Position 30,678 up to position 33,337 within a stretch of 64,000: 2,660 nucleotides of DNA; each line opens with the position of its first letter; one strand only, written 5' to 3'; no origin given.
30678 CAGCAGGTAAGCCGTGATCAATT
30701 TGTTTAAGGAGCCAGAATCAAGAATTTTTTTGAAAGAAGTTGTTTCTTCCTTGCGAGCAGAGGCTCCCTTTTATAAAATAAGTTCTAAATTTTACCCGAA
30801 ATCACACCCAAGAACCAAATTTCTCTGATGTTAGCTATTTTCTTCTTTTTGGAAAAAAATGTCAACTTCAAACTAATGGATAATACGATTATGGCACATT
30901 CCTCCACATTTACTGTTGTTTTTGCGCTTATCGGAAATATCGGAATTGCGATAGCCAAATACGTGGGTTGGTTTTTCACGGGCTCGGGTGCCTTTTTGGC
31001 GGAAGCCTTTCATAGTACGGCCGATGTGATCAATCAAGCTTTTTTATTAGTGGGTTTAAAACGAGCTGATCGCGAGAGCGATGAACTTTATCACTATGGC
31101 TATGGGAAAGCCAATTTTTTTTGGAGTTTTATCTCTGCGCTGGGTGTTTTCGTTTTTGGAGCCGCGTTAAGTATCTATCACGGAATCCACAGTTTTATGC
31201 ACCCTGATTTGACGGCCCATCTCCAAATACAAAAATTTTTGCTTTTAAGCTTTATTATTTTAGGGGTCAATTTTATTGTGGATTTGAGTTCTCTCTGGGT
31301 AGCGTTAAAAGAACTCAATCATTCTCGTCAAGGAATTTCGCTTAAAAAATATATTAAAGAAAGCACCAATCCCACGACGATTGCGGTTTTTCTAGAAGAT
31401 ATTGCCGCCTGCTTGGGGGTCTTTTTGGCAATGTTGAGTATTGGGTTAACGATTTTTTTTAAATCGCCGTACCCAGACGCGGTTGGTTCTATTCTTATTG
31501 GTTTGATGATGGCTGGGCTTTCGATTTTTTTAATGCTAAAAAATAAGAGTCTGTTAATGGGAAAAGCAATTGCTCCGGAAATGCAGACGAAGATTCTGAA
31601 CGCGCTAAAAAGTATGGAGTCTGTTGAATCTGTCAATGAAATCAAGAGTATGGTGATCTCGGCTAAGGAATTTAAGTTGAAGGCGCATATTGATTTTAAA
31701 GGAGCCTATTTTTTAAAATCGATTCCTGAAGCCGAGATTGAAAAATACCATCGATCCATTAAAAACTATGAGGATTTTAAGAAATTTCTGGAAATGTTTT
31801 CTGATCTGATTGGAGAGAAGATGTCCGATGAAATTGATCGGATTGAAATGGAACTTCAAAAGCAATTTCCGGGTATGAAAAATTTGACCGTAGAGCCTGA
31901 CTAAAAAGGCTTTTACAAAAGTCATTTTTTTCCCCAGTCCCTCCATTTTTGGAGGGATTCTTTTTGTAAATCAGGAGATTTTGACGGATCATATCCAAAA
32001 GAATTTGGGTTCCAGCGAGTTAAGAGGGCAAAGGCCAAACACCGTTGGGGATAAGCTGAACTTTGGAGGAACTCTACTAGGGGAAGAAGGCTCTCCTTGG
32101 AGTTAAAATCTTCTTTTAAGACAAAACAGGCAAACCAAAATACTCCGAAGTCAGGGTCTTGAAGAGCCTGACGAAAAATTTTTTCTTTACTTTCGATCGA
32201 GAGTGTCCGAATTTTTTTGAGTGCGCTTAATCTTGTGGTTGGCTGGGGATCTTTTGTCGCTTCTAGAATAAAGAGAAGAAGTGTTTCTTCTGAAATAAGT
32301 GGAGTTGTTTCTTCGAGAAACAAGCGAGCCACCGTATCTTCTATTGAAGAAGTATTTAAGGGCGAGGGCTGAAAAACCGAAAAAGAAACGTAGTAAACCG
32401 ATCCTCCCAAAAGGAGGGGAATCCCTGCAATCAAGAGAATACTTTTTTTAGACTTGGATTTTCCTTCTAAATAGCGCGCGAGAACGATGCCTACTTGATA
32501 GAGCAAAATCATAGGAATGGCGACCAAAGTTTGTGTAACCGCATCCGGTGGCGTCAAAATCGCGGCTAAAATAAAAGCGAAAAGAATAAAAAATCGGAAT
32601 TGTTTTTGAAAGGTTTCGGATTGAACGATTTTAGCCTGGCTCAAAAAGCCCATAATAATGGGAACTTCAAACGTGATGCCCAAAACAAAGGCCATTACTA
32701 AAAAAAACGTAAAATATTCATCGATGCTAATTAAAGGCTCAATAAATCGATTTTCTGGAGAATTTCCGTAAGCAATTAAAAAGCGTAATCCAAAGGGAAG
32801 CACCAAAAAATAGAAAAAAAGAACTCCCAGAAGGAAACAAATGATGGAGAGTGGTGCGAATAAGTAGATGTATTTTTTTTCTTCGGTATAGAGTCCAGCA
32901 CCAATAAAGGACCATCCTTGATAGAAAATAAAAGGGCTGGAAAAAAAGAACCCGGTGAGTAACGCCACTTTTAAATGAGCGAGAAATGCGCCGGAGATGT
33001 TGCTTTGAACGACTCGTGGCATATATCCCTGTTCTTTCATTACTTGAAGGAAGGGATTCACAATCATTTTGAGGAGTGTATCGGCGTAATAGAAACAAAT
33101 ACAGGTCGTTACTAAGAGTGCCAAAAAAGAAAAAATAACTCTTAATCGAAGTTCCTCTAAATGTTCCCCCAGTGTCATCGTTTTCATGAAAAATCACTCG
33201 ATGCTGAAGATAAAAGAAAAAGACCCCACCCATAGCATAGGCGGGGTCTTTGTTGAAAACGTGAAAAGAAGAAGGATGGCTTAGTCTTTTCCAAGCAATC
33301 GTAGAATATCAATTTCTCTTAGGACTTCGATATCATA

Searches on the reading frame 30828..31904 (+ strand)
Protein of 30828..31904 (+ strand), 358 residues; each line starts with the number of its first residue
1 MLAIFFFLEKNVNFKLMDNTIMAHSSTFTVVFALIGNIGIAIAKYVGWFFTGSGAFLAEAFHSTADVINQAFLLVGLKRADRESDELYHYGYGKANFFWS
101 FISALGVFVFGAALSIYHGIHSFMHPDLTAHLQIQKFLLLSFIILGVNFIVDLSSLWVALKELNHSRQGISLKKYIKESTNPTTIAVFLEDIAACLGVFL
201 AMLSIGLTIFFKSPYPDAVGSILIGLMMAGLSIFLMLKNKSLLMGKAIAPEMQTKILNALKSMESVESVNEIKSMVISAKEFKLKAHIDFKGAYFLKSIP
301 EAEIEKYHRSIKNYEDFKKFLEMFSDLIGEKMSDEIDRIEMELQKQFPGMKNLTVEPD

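Call 22: search_protein_families(library=pfam, proteins=[window:30828-31904:+], max_evalue=0.0001)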
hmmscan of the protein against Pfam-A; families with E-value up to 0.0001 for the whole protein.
window:30828-31904:+ (358 aa): 1 family
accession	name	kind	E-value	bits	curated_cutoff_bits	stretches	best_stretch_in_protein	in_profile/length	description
PF01545.26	Cation_efflux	-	4.4e-33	115.2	26.6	1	31-244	2-198/198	Cation efflux family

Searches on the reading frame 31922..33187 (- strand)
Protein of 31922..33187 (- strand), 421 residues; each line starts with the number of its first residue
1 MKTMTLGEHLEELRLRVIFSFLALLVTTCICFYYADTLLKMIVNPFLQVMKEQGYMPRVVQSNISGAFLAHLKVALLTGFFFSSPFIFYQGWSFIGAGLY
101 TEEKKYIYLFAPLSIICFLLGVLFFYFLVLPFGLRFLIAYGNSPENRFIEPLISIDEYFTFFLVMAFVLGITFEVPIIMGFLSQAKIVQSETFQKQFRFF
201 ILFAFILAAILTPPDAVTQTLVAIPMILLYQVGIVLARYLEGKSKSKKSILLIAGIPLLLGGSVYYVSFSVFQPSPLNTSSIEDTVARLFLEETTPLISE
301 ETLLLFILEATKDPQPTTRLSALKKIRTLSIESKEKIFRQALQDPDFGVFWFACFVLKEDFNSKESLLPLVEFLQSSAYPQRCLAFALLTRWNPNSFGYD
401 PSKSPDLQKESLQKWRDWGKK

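Call 22: search_protein_families(library=pfam, proteins=[window:31922-33187:-], max_evalue=0.0001)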
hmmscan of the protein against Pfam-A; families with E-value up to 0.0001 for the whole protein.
window:31922-33187:- (421 aa): 1 family
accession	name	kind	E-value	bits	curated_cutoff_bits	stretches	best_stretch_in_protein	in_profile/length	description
PF00902.23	TatC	-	2.3e-60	204.4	25.1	1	8-225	1-208/208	Sec-independent protein translocase protein (TatC)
